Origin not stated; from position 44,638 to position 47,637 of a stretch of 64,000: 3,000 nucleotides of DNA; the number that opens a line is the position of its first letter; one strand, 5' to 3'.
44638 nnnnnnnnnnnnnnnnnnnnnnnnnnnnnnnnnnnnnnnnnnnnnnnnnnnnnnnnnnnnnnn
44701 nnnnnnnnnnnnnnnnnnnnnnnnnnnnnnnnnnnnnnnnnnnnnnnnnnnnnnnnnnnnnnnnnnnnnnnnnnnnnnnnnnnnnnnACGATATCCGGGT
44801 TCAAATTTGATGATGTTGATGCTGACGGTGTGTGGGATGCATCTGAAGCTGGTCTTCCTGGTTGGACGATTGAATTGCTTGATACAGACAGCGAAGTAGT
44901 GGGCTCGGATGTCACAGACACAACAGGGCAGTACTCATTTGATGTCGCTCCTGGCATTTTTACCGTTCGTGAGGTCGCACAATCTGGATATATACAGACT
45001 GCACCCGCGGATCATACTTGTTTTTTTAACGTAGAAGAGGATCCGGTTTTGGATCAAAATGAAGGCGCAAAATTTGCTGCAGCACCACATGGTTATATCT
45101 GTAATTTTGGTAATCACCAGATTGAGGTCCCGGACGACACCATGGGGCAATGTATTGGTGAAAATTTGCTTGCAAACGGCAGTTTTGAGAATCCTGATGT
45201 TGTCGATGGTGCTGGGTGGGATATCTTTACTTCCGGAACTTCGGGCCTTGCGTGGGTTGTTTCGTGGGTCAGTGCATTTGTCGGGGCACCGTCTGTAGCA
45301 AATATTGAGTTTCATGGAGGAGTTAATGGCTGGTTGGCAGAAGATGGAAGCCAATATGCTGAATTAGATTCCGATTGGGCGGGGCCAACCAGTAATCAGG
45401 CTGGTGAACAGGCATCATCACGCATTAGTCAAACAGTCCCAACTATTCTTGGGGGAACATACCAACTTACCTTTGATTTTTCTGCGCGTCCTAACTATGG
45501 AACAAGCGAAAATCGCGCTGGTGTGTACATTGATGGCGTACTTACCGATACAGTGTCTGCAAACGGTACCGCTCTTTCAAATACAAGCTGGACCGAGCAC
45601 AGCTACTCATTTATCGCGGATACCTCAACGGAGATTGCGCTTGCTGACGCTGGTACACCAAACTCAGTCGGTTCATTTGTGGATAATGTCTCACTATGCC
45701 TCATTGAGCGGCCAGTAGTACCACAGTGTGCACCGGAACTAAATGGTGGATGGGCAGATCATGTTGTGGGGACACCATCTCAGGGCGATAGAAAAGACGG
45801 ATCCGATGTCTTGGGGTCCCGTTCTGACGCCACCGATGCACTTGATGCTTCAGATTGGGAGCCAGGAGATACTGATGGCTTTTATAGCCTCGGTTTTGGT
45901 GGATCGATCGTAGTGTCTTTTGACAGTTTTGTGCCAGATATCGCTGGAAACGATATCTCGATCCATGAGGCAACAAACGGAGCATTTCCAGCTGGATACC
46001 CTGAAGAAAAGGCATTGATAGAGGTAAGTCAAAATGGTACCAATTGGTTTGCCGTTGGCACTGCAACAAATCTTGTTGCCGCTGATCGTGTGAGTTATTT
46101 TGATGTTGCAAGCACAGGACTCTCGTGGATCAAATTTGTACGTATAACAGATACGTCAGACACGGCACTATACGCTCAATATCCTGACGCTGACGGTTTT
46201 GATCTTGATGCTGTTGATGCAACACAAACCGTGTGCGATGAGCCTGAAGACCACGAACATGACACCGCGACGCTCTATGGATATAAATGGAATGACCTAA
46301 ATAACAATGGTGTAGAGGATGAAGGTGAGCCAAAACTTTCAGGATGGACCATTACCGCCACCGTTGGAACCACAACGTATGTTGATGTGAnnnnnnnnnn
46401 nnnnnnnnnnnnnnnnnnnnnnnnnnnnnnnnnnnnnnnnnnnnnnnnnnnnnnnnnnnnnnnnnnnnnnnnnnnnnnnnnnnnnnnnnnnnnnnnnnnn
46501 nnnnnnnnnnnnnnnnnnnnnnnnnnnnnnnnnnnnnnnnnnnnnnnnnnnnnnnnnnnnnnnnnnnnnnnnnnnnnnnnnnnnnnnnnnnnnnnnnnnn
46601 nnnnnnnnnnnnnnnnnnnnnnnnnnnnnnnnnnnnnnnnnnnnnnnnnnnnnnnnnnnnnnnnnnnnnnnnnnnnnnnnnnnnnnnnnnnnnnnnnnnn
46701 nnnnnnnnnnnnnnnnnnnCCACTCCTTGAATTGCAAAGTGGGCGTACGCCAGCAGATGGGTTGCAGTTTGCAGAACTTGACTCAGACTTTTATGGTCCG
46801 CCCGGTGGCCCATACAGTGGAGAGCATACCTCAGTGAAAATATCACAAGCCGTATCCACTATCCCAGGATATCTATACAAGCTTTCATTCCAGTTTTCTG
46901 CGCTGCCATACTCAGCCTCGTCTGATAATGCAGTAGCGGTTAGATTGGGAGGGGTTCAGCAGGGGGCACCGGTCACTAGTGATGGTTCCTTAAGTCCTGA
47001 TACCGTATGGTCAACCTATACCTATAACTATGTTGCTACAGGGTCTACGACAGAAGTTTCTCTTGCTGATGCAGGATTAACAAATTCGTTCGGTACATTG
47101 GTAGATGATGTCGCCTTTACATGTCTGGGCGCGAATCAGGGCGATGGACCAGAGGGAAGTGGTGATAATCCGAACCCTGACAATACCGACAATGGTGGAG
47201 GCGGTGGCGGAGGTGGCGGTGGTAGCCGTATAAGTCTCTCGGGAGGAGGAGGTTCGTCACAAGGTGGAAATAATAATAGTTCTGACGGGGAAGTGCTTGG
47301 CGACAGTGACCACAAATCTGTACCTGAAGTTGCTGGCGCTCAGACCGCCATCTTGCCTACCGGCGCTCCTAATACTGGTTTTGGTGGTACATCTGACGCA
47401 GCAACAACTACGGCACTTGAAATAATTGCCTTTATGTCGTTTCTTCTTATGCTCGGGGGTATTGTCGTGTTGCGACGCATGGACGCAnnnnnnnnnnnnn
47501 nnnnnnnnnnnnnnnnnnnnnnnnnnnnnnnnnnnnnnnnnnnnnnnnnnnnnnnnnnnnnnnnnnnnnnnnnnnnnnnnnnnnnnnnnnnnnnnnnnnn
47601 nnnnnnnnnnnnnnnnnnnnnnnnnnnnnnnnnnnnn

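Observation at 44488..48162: Sortase immediately downstream of a 1000-aa surface protein with a non-canonical LPTGAP-TM-RR sorting signal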

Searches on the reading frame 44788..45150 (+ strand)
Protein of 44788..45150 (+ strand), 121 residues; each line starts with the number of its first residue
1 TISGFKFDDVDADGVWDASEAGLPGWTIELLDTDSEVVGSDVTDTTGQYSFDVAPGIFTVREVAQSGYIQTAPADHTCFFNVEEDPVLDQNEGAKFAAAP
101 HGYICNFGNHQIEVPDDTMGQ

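Call 27: search_protein_families(library=pfam, proteins=[window:44788-45150:+], max_evalue=1)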
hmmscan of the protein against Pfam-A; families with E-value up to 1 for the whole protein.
window:44788-45150:+ (121 aa): 6 families
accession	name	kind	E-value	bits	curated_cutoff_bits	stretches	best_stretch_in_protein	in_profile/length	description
PF17210.9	SdrD_B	-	2.4e-12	47.5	29.7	1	4-73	5-75/112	SdrD B-like domain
PF17802.7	SpaA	-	2.4e-07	31.2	23.1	1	19-72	12-68/91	Prealbumin-like fold domain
PF13620.12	CarboxypepD_reg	-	1.4e-06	29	32.3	1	15-69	6-60/82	Carboxypeptidase regulatory-like domain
PF07210.18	DUF1416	-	1.9e-05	24.9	23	1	19-71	29-81/97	Protein of unknown function (DUF1416)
PF11974.14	bMG3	-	0.057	13.8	34.9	1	22-54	27-59/103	Bacterial alpha-2-macroglobulin MG3 domain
PF08400.16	phage_tail_N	-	0.12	12.8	26.6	1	37-61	37-61/134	Prophage tail fibre N-terminal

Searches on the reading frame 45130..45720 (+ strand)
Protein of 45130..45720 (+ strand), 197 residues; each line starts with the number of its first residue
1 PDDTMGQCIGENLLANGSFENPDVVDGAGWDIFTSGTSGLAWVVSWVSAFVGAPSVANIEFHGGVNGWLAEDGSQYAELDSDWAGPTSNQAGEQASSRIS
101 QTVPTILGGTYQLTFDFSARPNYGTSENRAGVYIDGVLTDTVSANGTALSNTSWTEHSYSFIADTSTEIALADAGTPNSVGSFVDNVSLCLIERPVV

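Call 27: search_protein_families(library=pfam, proteins=[window:45130-45720:+], max_evalue=1)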
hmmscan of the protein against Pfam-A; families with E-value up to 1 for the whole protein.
window:45130-45720:+ (197 aa): 1 family
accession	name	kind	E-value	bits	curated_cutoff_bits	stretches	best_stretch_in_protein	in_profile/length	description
PF04862.18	DUF642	-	1.4e-05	25.4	27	1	95-187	64-154/157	Protein of unknown function (DUF642)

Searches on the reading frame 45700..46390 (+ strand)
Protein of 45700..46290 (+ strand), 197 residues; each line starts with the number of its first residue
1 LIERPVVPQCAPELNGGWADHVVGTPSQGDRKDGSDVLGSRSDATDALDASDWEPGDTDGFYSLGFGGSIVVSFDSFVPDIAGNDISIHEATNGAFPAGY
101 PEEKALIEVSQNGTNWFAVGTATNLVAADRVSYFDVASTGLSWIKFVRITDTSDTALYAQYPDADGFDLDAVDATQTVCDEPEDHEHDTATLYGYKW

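Call 27: search_protein_families(library=pfam, proteins=[window:45700-46390:+], max_evalue=1)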
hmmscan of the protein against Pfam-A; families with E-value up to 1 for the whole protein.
window:45700-46390:+ (230 aa): 2 families
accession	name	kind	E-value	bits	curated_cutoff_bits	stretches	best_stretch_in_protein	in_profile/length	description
PF17210.9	SdrD_B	-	0.005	17.5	29.7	1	195-221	6-32/112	SdrD B-like domain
PF01620.22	Pollen_allerg_2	-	0.15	13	28.2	1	90-154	24-87/141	Ribonuclease (pollen allergen)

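Call 76: search_solved_structures(query=window:45700-46290:+, max_evalue=1)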
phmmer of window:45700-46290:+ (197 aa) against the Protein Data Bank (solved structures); distinct sequences matched with E-value up to 1: 1.
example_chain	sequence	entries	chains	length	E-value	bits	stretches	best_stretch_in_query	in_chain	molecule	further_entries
1x87_A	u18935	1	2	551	0.26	14.3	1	11-105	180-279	Urocanase protein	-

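Call 81: predict_structure(alignment_id=A3)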
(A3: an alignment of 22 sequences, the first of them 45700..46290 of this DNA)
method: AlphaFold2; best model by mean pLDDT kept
length: 197 residues; sequences in the alignment: 22
mean_pLDDT: 88.2   pTM: 0.85
mean pLDDT of the five models: 88.2, 88.1, 87.2, 86.4, 84.9
residues with pLDDT >= 90: 139; 70-90: 29; 50-70: 22; < 50: 7
segments of 3 or more residues with pLDDT < 50: 193-197
pLDDT, mean of each block of 10 residues (from residue 1): 61 87 95 96 93 88 97 97 96 74 96 98 83 96 97 96 95 95 67 42
secondary structure, 60 per line:
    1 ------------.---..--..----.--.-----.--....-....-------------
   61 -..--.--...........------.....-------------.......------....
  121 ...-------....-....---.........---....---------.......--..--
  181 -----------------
elements in order: H44-47 E69-79 E86-90 E104-110 E117-123 E131-134 H136-139 E143-151 H155-158 E168-174

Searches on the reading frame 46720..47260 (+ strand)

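Call 27: search_protein_families(library=pfam, proteins=[window:46720-47260:+], max_evalue=1)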
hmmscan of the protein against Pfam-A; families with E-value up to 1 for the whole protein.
window:46720-47260:+ (180 aa): 1 family
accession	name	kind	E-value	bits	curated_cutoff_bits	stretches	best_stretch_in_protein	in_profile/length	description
PF04862.18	DUF642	-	2.6e-06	27.8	27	1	39-133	66-156/157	Protein of unknown function (DUF642)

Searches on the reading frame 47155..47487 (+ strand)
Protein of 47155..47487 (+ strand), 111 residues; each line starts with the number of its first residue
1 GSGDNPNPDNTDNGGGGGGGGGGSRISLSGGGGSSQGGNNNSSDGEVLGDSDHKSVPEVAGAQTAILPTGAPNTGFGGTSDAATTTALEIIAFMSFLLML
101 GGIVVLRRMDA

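Call 49: search_protein_families(library=ncbifam, proteins=[window:47155-47487:+], max_evalue=1)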
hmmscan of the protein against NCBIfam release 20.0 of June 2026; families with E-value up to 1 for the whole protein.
seq(111 aa): 1 family
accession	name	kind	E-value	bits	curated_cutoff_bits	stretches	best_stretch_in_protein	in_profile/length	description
NF058571.1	GVDTG_CTERM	domain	5e-06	26.7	29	1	68-108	2-43/44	GVDTG sorting domain-containing protein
